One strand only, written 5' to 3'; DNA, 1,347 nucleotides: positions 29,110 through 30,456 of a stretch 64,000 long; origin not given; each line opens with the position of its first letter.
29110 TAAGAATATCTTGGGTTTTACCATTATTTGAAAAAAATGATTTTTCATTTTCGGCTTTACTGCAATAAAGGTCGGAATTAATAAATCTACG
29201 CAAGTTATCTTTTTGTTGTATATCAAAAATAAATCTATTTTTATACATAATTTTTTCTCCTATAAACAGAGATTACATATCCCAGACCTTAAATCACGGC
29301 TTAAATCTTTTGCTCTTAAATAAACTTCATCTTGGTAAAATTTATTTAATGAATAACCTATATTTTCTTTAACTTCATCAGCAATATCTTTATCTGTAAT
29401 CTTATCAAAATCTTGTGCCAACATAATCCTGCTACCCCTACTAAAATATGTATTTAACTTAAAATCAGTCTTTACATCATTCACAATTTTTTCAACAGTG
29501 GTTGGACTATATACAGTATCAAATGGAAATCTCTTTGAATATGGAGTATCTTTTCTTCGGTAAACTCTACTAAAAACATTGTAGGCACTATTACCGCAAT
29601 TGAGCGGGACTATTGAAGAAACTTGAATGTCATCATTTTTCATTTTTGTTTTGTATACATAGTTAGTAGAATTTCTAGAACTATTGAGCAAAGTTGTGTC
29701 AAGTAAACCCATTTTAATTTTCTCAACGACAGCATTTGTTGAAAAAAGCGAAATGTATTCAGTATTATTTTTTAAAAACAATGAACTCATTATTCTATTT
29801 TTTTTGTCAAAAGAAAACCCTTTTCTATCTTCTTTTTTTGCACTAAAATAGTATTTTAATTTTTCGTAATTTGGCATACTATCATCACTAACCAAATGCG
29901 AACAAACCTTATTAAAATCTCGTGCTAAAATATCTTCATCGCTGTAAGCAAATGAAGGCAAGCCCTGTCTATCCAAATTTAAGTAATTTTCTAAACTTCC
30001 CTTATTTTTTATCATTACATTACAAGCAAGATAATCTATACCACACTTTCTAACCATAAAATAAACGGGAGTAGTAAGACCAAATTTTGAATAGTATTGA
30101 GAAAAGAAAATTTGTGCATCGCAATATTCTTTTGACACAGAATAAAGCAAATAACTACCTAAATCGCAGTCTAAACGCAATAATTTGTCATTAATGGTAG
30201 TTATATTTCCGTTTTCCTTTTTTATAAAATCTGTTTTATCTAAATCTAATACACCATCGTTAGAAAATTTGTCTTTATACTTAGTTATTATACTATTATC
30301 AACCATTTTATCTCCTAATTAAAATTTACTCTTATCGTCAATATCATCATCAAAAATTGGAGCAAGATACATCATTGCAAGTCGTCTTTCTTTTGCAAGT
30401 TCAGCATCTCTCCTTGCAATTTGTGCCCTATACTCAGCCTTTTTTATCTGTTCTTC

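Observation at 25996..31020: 5-kb accessory island splitting the conserved lepA-hemW | hrcA-grpE-dnaK-dnaJ block: coiled-coil gene plus four tandem divergent paralogs of an unrecognised family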

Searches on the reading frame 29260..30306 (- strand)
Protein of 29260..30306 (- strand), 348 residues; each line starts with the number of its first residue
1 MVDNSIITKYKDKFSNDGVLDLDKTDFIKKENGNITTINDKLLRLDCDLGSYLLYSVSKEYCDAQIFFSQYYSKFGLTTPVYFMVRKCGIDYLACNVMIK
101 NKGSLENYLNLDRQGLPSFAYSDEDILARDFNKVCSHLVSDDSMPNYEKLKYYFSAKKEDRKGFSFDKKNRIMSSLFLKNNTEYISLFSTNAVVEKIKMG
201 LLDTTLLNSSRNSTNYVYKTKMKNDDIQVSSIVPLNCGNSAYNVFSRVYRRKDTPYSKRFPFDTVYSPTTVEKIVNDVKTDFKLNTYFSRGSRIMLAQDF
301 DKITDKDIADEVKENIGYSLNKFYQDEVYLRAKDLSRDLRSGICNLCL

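Call 3: search_protein_families(library=pfam, proteins=[window:29260-30306:-], max_evalue=1)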
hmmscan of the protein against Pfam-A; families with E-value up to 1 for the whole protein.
window:29260-30306:- (348 aa): 1 family
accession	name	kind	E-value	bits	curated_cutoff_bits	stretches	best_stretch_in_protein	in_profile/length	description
PF21162.3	ETFQO_UQ-bd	-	0.089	13.8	27.7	1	207-258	29-80/96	ETF-QO, ubiquinone-binding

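Call 4: search_protein_families(library=ncbifam, proteins=[window:29260-30306:-], max_evalue=1)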
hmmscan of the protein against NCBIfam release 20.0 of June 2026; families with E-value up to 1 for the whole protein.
window:29260-30306:- (348 aa): 1 family
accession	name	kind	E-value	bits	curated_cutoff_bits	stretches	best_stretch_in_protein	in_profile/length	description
NF003387.0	PRK04531.1-2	equivalog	0.12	10.8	426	1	264-340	262-338/441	acetylglutamate kinase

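Call 5: search_protein_families(library=padloc, proteins=[window:29260-30306:-], max_evalue=1)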
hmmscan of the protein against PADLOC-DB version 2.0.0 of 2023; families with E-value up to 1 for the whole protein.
window:29260-30306:- (348 aa): 0 families

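Call 6: search_protein_families(library=phrogs, proteins=[window:29260-30306:-], max_evalue=1)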
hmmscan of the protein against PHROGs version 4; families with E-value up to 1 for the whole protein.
window:29260-30306:- (348 aa): 1 family
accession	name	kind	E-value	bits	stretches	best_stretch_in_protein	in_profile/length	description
phrog_22221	-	unknown function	0.15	13.2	0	299-331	11-44/74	-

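Call 8: find_homologous_proteins(query=window:29260-30306:-, max_evalue=0.001)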
Query window:29260-30306:- (348 aa): 2 proteins with E <= 0.001 among 1147 candidates.
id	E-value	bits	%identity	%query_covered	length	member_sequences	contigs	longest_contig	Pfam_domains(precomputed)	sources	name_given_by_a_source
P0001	1.2e-225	766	99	100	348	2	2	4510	-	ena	-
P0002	8.6e-144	497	65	100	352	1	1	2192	-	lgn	-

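Call 14: find_encoding_contigs(protein=P0002, flank=10000)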
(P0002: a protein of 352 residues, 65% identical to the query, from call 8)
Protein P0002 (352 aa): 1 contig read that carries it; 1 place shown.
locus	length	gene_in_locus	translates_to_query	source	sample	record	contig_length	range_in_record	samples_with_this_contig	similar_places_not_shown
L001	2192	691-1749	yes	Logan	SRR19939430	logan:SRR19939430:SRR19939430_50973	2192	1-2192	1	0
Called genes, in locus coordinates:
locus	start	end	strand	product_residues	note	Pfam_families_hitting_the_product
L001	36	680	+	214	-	-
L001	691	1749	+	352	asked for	-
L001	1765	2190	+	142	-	?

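Call 15: find_encoding_contigs(protein=P0001, flank=10000)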
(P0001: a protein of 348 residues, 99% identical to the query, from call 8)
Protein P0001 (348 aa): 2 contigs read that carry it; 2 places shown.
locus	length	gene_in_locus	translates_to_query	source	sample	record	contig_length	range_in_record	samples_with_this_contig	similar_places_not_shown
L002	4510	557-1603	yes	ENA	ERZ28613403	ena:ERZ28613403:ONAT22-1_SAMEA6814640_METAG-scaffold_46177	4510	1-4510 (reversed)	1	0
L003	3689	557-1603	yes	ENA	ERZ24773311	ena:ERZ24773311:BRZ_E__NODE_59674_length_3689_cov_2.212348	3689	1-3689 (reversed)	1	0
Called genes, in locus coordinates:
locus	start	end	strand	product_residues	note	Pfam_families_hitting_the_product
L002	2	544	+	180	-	?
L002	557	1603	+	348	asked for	-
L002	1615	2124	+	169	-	-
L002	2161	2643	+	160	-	-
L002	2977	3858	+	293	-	-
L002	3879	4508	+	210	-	?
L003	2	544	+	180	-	?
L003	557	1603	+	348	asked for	-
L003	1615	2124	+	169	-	-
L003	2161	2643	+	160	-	-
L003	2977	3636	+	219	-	-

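Call 24: find_homologous_proteins(query=A3, max_evalue=0.01)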
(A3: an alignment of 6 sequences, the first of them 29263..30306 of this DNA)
Query A3 (6 sequences) (348 aa, profile of the alignment): 4 proteins with E <= 0.01 among 4869 candidates.
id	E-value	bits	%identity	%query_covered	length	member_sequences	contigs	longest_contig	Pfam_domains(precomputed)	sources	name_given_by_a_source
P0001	2.5e-144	499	99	100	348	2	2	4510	-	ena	-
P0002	6.2e-141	488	65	100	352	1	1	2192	-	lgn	-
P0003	1.3e-57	214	41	10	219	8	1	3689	-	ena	-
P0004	1.2e-45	175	28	99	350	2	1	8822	-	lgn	-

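Call 25: find_encoding_contigs(protein=P0004, flank=10000)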
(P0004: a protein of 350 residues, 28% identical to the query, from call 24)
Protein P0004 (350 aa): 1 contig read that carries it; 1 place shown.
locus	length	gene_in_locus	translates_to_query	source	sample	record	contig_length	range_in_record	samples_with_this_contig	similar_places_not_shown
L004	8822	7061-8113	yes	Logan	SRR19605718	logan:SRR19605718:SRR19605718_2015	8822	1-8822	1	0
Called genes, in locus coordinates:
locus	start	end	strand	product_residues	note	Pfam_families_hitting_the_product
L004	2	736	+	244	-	?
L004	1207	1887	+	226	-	-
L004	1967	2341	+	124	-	-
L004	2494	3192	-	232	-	PF04542:Sigma70_r2, PF04545:Sigma70_r4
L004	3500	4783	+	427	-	PF05496:RuvB_N, PF00004:AAA, PF13173:AAA_14, PF16193:AAA_assoc_2, PF12002:MgsA_C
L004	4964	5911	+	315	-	-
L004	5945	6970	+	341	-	-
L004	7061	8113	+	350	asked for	-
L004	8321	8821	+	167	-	?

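Call 33: find_related_loci(query=A5, collection=genome_contigs, flank=10000)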
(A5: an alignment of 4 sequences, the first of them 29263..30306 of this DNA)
Query A5 (348 aa) in genome_contigs; peptide patterns used: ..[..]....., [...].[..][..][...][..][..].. (x = any residue, [..] = any of these).
249 stretches matched a pattern; 1 encode a relative of the query (tblastn E <= 1e-3); 1 distinct loci.
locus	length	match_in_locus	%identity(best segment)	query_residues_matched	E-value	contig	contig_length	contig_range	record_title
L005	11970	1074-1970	25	52-324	4e-13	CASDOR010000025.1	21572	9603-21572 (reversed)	uncultured Christensenella sp. isolate SI.A89.metabat-bins.32 genome assembly, contig: SI.A89.metabat-bins.32.fa_k141_41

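Call 36: find_homologous_proteins(query=A6, max_evalue=0.1)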
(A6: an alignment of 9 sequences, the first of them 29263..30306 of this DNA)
Query A6 (9 sequences) (348 aa, profile of the alignment): 4 proteins with E <= 0.1 among 5332 candidates.
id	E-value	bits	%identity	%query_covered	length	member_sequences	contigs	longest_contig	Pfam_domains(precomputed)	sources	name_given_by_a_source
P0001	1.8e-116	407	99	100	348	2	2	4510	-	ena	-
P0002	5.9e-116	406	65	100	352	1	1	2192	-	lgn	-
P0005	5.5e-90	320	38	5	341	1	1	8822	-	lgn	-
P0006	1.2e-76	276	31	5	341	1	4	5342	-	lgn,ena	-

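Call 37: find_encoding_contigs(protein=P0006, flank=10000)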
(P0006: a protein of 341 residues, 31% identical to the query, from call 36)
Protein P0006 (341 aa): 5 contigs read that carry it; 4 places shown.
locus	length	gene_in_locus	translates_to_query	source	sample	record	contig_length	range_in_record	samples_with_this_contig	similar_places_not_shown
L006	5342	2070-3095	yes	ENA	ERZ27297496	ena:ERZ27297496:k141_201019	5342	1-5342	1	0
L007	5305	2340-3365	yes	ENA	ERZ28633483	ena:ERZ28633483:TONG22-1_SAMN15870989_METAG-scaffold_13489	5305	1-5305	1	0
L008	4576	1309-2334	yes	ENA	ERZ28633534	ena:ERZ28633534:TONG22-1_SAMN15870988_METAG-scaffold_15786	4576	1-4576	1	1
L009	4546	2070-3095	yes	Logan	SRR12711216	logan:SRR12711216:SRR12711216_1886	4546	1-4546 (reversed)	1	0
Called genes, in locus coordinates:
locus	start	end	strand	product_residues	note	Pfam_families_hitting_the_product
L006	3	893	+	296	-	?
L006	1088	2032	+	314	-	-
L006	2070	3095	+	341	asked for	-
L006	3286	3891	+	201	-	PF13302:Acetyltransf_3, PF00583:Acetyltransf_1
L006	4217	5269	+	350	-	-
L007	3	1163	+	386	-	?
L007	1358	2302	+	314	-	-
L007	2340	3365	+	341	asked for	-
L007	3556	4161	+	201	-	PF13302:Acetyltransf_3, PF00583:Acetyltransf_1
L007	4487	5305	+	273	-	?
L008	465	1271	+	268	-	PF00535:Glycos_transf_2, PF10111:Glyco_tranf_2_2, PF13641:Glyco_tranf_2_3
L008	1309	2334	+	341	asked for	-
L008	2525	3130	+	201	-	PF13302:Acetyltransf_3, PF00583:Acetyltransf_1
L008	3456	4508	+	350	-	-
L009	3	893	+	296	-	?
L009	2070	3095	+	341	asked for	-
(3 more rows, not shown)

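Call 46: search_solved_structures(query=A6, max_evalue=10)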
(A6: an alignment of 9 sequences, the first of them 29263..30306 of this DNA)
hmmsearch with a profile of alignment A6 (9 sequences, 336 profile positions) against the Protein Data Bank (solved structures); distinct sequences matched with E-value up to 10: 0.

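Call 49: search_dna_similar(query=window:29263-30306:-, collection=phages, mode=protein, max_evalue=0.01)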
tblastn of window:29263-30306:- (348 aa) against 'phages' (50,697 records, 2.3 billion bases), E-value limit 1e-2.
No match.

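Call 50: search_dna_similar(query=window:29263-30306:-, collection=plasmids, mode=protein, max_evalue=0.01)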
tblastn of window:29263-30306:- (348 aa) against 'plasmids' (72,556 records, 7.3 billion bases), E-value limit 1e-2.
No match.

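Call 51: predict_structure(alignment_id=A8)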
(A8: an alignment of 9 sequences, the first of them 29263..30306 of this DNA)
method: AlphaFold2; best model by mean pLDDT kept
length: 348 residues; sequences in the alignment: 9
mean_pLDDT: 74.8   pTM: 0.80
mean pLDDT of the five models: 74.8, 73.8, 62.9, 51.1, 50.1
residues with pLDDT >= 90: 73; 70-90: 169; 50-70: 56; < 50: 50
segments of 3 or more residues with pLDDT < 50: 112-114, 139-141, 150-181, 343-348
pLDDT, mean of each block of 10 residues (from residue 1): 81 90 80 82 86 90 94 92 92 89 77 52 71 59 51 43 30 37 69 88 86 80 74 89 82 56 59 78 80 91 77 91 90 89 41
secondary structure, 60 per line:
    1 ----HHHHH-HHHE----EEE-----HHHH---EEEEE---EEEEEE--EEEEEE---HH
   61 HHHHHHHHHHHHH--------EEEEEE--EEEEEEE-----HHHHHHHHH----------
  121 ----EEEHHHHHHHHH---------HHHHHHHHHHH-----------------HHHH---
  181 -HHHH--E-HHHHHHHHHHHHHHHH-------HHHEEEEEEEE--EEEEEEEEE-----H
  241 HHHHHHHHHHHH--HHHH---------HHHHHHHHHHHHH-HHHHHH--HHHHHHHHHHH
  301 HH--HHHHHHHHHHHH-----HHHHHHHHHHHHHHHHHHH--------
elements in order: H5-9 E19-21 H27-30 E34-38 E42-47 E50-55 H59-73 E82-87 E90-96 H102-110 E125-127 H128-136 H146-156 H174-177 H182-185 H190-205 E216-223 E226-234 H240-252 H255-258 H268-280 H282-287 H290-302 H305-316 H322-340

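Call 53: fold_search(model_id=the predicted structure, library=pdb)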
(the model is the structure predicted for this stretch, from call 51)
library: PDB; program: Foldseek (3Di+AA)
matches with E <= 10: 1058; with E <= 0.001: 9
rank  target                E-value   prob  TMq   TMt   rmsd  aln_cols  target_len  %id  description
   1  3akk_C                1.8e-04  1.00  0.36  0.42  11.0       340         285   10  Crystal structure of A Helicobacter pylori proinflammatory kinase CtkA (released 2010-12-01)
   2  3akj_A                2.1e-04  1.00  0.33  0.40  11.8       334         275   11  Crystal structure of A Helicobacter pylori proinflammatory kinase CtkA (released 2010-12-01)
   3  3akk_B                3.6e-04  0.99  0.29  0.34  11.9       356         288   12  Crystal structure of A Helicobacter pylori proinflammatory kinase CtkA (released 2010-12-01)
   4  3akl_A                4.2e-04  1.00  0.33  0.39  11.9       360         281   11  Crystal structure of A Helicobacter pylori proinflammatory kinase CtkA (released 2010-12-01)
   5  3akk_D                4.7e-04  1.00  0.31  0.36  12.0       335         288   12  Crystal structure of A Helicobacter pylori proinflammatory kinase CtkA (released 2010-12-01)
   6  3dnt_A                8.0e-04  1.00  0.38  0.33  13.5       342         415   12  structures of MDT proteins (released 2009-01-27)
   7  3akl_C                8.0e-04  0.99  0.31  0.38  11.7       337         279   11  Crystal structure of A Helicobacter pylori proinflammatory kinase CtkA (released 2010-12-01)
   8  3tpd                  8.5e-04  1.00  0.40  0.35  12.9       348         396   11  Structure of pHipA, monoclinic form (released 2012-10-03)
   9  3akk_A                8.5e-04  0.99  0.32  0.37  11.9       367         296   12  Crystal structure of A Helicobacter pylori proinflammatory kinase CtkA (released 2010-12-01)
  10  3tpt_A                2.0e-03  1.00  0.38  0.33  12.9       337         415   10  Structure of HipA(D309Q) bound to ADP (released 2012-10-03)
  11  2q83_B                2.5e-03  0.57  0.21  0.22  22.6       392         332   12  Crystal structure of ytaA (2635576) from Bacillus subtilis at 2.50 A resolution (released 2007-06-26)
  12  3tpv                  2.9e-03  0.99  0.37  0.31  13.3       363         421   11  Structure of pHipA bound to ADP (released 2012-10-03)
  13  3dnv_A                3.4e-03  1.00  0.45  0.39   8.7       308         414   12  MDT Protein (released 2009-01-27)
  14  2q83_A                3.4e-03  0.51  0.22  0.22  22.3       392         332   13  Crystal structure of ytaA (2635576) from Bacillus subtilis at 2.50 A resolution (released 2007-06-26)
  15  4r77_B                4.0e-03  0.44  0.18  0.21  19.1       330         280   11  Crystal structure of choline kinase LicA from Streptococcus pneumoniae (released 2015-08-12)
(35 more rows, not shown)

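Call 54: search_protein_representatives(alignment_id=A8)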
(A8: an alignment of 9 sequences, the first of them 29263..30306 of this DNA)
Query: 9 sequences, 342 profile positions. Proteins with E-value up to 0.001 (for the whole library): 150; up to 1e-10: 112; up to 1e-30: 18. The best 150 are listed.
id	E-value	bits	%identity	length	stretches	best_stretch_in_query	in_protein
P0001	2.0e-119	415.5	-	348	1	1-341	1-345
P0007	5.7e-118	410.8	-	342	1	1-341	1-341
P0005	3.1e-114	398.5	-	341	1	7-341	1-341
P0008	4.2e-68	246.8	-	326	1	1-316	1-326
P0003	3.3e-67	243.8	-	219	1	1-269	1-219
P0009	2.1e-64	234.6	-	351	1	1-339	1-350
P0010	5.4e-52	193.8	-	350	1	1-338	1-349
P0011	4.7e-47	177.5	-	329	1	53-336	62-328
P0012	4.4e-38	148.0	-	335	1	4-335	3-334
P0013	2.3e-36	142.4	-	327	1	1-335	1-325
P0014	4.9e-36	141.3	-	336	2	183-339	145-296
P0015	1.7e-35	139.6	-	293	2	171-338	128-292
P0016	2.7e-34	135.6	-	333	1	3-336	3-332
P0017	5.0e-34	134.7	-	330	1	4-336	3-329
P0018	5.7e-34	134.6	-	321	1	1-338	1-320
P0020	7.5e-32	127.6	-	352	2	180-336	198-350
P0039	2.9e-21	92.8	-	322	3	220-335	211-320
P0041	1.5e-20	90.4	-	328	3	221-335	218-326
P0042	1.5e-20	90.4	-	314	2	186-336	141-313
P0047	1.4e-18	84.0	-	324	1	1-336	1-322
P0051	4.4e-18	82.3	-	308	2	180-335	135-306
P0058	3.1e-17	79.5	-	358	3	225-335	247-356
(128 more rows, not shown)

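Call 57: search_protein_families(library=pfam, alignment_id=A9, max_evalue=0.01)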
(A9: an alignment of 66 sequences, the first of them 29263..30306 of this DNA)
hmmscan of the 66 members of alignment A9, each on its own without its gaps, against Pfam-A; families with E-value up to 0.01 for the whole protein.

A. member 1, window:29263-30306:- (348 aa): 0 families

B. families by the number of members that match (of 66 scanned): 5 families
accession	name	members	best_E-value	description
PF07262.16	CdiI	1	0.0032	CDI immunity protein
PF24991.2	Ig_NUP210_4th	1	0.0036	NUP210 forth Ig-like domain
PF21105.3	DyP_N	1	0.0062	DyP dimeric alpha+beta barrel domain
PF09041.15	Aurora-A_bind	1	0.0075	Aurora-A binding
PF16960.11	HpuA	1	0.0076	Haemoglobin-haptoglobin utilisation, porphyrin transporter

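Call 62: search_solved_structures(query=A10, max_evalue=10, show_alignments=3)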
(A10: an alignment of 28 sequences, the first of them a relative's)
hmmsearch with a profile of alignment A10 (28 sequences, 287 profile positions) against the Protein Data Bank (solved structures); distinct sequences matched with E-value up to 10: 8.
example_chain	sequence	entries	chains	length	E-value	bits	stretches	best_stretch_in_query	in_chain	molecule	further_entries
3rcp_A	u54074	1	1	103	0.29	13.9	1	2-56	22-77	Pleckstrin homology domain-containing family A member 3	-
2kcj_A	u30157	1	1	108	0.32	13.8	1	2-56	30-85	Pleckstrin homology domain-containing family A member 3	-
2mdx_A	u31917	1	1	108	0.33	13.7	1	2-56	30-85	Pleckstrin homology domain-containing family A member 3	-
5ka2_A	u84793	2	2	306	0.55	13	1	61-119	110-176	Tyrosine-protein phosphatase non-receptor type 1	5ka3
3ifq_C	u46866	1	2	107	0.62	12.8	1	178-222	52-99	E-cadherin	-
1i7w_B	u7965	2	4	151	0.74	12.6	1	177-222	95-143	EPITHELIAL-CADHERIN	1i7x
1cja_A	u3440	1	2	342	0.8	12.5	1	29-162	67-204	PROTEIN (ACTIN-FRAGMIN KINASE)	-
6xee_A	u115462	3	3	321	1.2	11.9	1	61-127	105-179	Tyrosine-protein phosphatase non-receptor type 1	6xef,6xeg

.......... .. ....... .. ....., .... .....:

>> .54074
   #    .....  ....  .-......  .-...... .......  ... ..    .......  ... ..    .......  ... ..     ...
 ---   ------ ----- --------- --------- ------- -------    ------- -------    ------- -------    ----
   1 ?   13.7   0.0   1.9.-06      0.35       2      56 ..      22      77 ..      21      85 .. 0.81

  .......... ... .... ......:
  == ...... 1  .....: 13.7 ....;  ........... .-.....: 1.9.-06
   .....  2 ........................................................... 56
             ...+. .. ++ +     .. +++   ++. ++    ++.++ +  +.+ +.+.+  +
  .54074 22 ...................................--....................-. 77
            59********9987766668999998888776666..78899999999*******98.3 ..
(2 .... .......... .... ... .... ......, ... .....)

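Call 63: search_protein_families(library=pfam, alignment_id=A10, max_evalue=10)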
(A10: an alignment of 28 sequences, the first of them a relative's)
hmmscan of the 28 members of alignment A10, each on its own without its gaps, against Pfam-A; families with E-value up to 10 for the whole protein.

A. member 1, P0039 (322 aa): 0 families

B. families by the number of members that match (of 28 scanned): 17 families
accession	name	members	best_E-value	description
PF03109.22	ABC1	5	0.031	ABC1 atypical kinase-like domain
PF00454.33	PI3_PI4_kinase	2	0.04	Phosphatidylinositol 3- and 4-kinase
PF24991.2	Ig_NUP210_4th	1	0.0036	NUP210 forth Ig-like domain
PF20493.3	WD-like_fungi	1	0.011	Fungal WD-like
PF10437.14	Lip_prot_lig_C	1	0.015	Bacterial lipoate protein ligase C-terminus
PF06702.18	Fam20C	1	0.019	Golgi casein kinase, C-terminal, Fam20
PF10049.14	DUF2283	1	0.022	Protein of unknown function (DUF2283)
PF20613.4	HipA_2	1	0.028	HipA-like kinase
PF20075.5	DUF6471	1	0.047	Domain of unknown function (DUF6471)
PF04269.17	DUF440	1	0.053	Protein of unknown function, DUF440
PF18780.6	HNH_repeat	1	0.078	Homing endonuclease associated repeat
PF17919.7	RT_RNaseH_2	1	0.078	RNase H-like domain found in reverse transcriptase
PF12505.14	DUF3712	1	0.095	Protein of unknown function (DUF3712)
PF21084.3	DUF4423_like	1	0.099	Winged Helix-turn-helix domain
PF23912.1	DUF7254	1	0.1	Domain of unknown function (DUF7254)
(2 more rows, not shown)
